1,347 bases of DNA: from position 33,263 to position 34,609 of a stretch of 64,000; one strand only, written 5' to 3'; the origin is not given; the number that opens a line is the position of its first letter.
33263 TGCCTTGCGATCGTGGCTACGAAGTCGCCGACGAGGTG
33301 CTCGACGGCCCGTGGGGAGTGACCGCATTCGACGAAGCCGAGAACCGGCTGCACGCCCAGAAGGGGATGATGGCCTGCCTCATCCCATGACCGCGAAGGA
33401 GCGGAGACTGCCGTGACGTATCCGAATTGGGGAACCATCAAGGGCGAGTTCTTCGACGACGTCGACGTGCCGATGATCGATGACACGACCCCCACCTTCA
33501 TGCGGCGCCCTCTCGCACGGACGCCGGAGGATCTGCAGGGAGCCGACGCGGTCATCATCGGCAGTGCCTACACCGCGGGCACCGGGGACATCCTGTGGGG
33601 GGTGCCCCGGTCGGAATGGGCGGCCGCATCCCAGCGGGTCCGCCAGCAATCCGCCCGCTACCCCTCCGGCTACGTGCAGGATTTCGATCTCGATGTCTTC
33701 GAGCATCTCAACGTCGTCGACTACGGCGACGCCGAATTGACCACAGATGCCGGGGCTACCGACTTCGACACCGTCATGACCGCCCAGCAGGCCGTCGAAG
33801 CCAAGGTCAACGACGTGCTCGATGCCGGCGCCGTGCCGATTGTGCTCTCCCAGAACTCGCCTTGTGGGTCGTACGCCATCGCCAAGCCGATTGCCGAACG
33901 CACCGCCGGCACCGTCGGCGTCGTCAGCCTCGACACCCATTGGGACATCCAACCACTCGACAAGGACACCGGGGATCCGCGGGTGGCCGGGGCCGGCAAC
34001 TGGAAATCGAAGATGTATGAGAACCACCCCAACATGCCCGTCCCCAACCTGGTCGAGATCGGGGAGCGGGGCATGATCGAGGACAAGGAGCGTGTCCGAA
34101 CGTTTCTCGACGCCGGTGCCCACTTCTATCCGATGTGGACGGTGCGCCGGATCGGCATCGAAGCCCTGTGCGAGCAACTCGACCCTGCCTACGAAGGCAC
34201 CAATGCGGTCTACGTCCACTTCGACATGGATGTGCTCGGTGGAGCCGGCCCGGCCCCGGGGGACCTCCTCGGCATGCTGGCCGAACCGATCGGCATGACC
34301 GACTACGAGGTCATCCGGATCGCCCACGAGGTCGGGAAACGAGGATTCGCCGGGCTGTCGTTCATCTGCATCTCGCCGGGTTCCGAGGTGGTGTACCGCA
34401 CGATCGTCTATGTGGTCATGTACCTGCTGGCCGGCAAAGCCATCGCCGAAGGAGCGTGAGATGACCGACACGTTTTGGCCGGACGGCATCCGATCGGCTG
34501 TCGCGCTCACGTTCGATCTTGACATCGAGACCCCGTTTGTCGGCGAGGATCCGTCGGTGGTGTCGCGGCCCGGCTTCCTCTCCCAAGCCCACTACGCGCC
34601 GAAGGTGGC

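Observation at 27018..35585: Candidate undescribed N-compound catabolic pathway: Mo-hydroxylase arm and carbamoyltransferase/ureohydrolase/CE4 arm around an Lrp regulator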

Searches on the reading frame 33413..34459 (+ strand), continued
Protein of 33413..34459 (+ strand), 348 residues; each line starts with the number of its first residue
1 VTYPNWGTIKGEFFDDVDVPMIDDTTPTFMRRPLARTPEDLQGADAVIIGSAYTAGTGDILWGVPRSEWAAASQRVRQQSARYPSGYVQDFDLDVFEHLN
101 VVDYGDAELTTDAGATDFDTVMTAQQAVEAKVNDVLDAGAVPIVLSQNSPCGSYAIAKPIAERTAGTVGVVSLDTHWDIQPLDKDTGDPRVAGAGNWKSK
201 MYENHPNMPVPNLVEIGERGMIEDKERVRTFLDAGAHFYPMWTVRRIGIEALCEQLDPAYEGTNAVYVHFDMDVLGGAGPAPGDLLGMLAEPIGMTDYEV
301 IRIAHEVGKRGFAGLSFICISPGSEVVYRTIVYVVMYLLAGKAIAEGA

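Call 66: find_encoding_contigs(protein=P0008, flank=10000, max_places=1)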
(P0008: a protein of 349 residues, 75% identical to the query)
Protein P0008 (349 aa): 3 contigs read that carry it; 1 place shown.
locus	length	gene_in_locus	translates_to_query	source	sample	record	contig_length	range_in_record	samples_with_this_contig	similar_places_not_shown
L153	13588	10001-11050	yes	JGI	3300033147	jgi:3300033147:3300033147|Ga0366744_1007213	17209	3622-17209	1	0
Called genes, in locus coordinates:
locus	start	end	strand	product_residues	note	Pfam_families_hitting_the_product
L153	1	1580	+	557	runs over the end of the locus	PF05960:DUF885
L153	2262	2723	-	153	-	PF00383:dCMP_cyt_deam_1, PF14437:MafB19-deam, PF14439:Bd3614-deam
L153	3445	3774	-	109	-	PF04480:DUF559, PF18741:MTES_1575 (weak)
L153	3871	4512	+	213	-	-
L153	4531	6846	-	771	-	PF01315:Ald_Xan_dh_C, PF02738:MoCoBD_1, PF20256:MoCoBD_2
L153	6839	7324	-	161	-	PF00111:Fer2, PF13085:Fer2_3 (weak), PF01799:Fer2_2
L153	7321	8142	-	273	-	PF00941:FAD_binding_5, PF03450:CO_deh_flav_C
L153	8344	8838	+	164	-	PF12840:HTH_20 (weak), PF13404:HTH_AsnC-type, PF13412:HTH_24, PF01037:AsnC_trans_reg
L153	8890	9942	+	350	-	PF02729:OTCace_N, PF00185:OTCace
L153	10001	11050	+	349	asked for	PF00491:Arginase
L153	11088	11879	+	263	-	PF01522:Polysacc_deac_1, PF10096:DUF2334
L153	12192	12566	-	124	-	PF14534:DUF4440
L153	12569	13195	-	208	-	PF01209:Ubie_methyltran, PF13489:Methyltransf_23, PF13847:Methyltransf_31 (weak), PF08241:Methyltransf_11, PF08242:Methyltransf_12, PF13649:Methyltransf_25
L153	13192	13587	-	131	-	?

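Call 80: search_protein_representatives(protein=window:33413-34459:+)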
Query: 348 residues. Proteins with E-value up to 0.001 (for the whole library): 423; up to 1e-10: 159; up to 1e-30: 30. The best 150 are listed.
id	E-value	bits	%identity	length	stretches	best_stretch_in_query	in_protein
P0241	1.1e-127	442.3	60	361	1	1-345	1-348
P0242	5.0e-82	292.2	57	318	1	8-255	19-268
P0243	5.4e-82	292.1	50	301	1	31-344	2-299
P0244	3.7e-75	269.6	58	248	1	1-225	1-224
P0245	4.6e-75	269.3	69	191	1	136-312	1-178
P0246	1.7e-62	227.9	46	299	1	3-281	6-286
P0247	3.5e-55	203.9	61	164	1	30-193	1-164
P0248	1.3e-53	198.7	56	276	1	67-233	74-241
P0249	2.5e-53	197.8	53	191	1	3-186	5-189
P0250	3.5e-51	190.7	56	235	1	1-170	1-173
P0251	1.7e-50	188.5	64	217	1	82-223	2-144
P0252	2.6e-50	187.9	71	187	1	224-345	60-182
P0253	3.4e-49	184.2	58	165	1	169-320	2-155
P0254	1.6e-48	182.0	66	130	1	221-345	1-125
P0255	5.3e-48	180.3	61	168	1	211-345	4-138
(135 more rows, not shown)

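Call 93: predict_structure(alignment_id=A1)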
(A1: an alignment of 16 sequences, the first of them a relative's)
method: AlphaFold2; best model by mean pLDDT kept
length: 348 residues; sequences in the alignment: 16
mean_pLDDT: 79.1   pTM: 0.84
mean pLDDT of the five models: 79.1, 75.0, 73.4, 72.6, 72.1
residues with pLDDT >= 90: 135; 70-90: 125; 50-70: 47; < 50: 41
segments of 3 or more residues with pLDDT < 50: 1-4, 17-22, 84-90, 277-292
pLDDT, mean of each block of 10 residues (from residue 1): 49 51 59 86 94 78 76 77 48 73 84 73 92 97 90 94 97 85 82 85 95 82 77 92 87 96 96 55 35 69 94 89 58 88 84
secondary structure, 60 per line:
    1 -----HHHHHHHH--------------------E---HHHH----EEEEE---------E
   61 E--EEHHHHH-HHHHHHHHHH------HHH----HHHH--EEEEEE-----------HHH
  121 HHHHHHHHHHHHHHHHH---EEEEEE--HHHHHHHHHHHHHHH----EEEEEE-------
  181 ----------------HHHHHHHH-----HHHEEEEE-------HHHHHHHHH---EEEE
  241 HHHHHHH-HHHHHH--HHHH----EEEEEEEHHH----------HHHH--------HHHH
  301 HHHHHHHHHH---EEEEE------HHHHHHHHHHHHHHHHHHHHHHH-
elements in order: H6-13 H38-41 E46-50 H66-70 H72-81 H95-98 E101-106 H118-137 E141-146 H149-163 E168-173 H197-204 E213-217 H225-233 E237-240 H241-247 H249-254 H257-260 E265-271 H285-288 H297-310 E314-318 H325-347

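Call 95: find_encoding_contigs(protein=P0050, flank=10000, max_places=1)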
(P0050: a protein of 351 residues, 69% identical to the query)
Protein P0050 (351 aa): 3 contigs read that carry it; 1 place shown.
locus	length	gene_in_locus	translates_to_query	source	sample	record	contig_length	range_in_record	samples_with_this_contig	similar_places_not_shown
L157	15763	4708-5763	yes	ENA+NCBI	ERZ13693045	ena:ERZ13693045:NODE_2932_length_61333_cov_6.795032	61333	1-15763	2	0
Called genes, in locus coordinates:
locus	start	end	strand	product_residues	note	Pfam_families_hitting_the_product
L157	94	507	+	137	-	PF00578:AhpC-TSA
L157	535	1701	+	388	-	PF02771:Acyl-CoA_dh_N, PF02770:Acyl-CoA_dh_M, PF00441:Acyl-CoA_dh_1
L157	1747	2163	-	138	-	PF12172:zf-ChsH2 (weak), PF01796:OB_ChsH2_C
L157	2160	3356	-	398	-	PF22691:Thiolase_C_1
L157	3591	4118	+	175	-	PF25084:LbH_EIF2B (weak), PF25087:GMPPB_C (weak), PF00132:Hexapep (weak), PF14602:Hexapep_2 (weak)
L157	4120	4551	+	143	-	PF00903:Glyoxalase, PF13468:Glyoxalase_3 (weak), PF13669:Glyoxalase_4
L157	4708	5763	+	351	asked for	PF00491:Arginase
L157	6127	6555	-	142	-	-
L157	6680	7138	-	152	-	PF20789:4HBT_3C (weak), PF03061:4HBT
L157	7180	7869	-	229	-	PF00005:ABC_tran, PF13304:AAA_21 (faint)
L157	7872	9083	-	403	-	PF12704:MacB_PCD, PF02687:FtsX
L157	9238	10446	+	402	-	PF01464:SLT, PF18896:SLT_3 (weak), PF01551:Peptidase_M23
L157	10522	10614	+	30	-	-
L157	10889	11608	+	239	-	PF00072:Response_reg, PF00486:Trans_reg_C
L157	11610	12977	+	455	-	PF13188:PAS_8 (faint), PF00989:PAS (weak), PF08448:PAS_4, PF13426:PAS_9 (faint), PF00512:HisKA, PF02518:HATPase_c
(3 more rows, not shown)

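Call 96: fold_search(model_id=the predicted structure, library=pdb)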
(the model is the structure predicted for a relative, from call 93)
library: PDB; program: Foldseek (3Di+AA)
matches with E <= 10: 1410; with E <= 0.001: 194
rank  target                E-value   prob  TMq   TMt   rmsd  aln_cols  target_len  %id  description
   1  8x3g_E                1.7e-17  1.00  0.73  0.75   5.2       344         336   23  Crystal structure of metformin hydrolase from Aminobacter (released 2024-09-11)
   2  8ryi_E                2.6e-17  1.00  0.73  0.70   3.6       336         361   19  Metformin hydrolase from Aminobacter niigataensis MD1 with urea in the active site (released 2024-08-28)
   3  8snk_A                3.2e-17  1.00  0.74  0.74   3.8       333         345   19  Crystal structure of metformin hydrolase (MfmAB) from Pseudomonas mendocina sp. MET-2 mutant (MfmA/D188N) (released 2024-03-06)
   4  8sp2_G                4.7e-17  1.00  0.75  0.75   3.8       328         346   21  Crystal structure of metformin hydrolase (MfmAB) from Pseudomonas mendocina sp. MET-2 apo form (released 2024-03-06)
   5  7esr                  5.6e-17  1.00  0.73  0.68   7.2       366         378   19  Crystal structure of Synechocystis sp PCC6803 guanidinium hydrolase (R32) (released 2021-12-15)
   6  8ryi_B                7.3e-17  1.00  0.71  0.70   4.0       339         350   18  Metformin hydrolase from Aminobacter niigataensis MD1 with urea in the active site (released 2024-08-28)
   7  8x3g_C                8.7e-17  1.00  0.73  0.75   5.1       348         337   22  Crystal structure of metformin hydrolase from Aminobacter (released 2024-09-11)
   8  8x3g_A                9.7e-17  1.00  0.71  0.71   4.1       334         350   19  Crystal structure of metformin hydrolase from Aminobacter (released 2024-09-11)
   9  8snf_D                1.1e-16  1.00  0.74  0.74   3.5       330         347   19  Crystal structure of metformin hydrolase (MfmAB) from Pseudomonas mendocina sp. MET-2 with Ni2+2 bound (released 2024-03-06)
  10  1gq6_B                2.8e-16  1.00  0.72  0.83   3.2       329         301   22  PROCLAVAMINATE AMIDINO HYDROLASE FROM STREPTOMYCES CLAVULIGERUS (released 2002-06-06)
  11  9fek_I                3.5e-16  1.00  0.74  0.69   3.1       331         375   23  Crystal structure of guanidinase from Nitrospira inopinata (released 2024-08-14)
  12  8snf_A                3.5e-16  1.00  0.74  0.78   4.7       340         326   20  Crystal structure of metformin hydrolase (MfmAB) from Pseudomonas mendocina sp. MET-2 with Ni2+2 bound (released 2024-03-06)
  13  9fek_L                5.4e-16  1.00  0.75  0.70   5.0       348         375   22  Crystal structure of guanidinase from Nitrospira inopinata (released 2024-08-14)
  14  8ryi_D                5.4e-16  1.00  0.73  0.76   4.9       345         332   22  Metformin hydrolase from Aminobacter niigataensis MD1 with urea in the active site (released 2024-08-28)
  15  9fek_G                5.7e-16  1.00  0.74  0.69   4.8       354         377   21  Crystal structure of guanidinase from Nitrospira inopinata (released 2024-08-14)
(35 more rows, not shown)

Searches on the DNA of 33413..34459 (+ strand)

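Call 54: search_rna_families(sources=[L005, L017, L020, L021, L022, L148, L149], threshold=gathering)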
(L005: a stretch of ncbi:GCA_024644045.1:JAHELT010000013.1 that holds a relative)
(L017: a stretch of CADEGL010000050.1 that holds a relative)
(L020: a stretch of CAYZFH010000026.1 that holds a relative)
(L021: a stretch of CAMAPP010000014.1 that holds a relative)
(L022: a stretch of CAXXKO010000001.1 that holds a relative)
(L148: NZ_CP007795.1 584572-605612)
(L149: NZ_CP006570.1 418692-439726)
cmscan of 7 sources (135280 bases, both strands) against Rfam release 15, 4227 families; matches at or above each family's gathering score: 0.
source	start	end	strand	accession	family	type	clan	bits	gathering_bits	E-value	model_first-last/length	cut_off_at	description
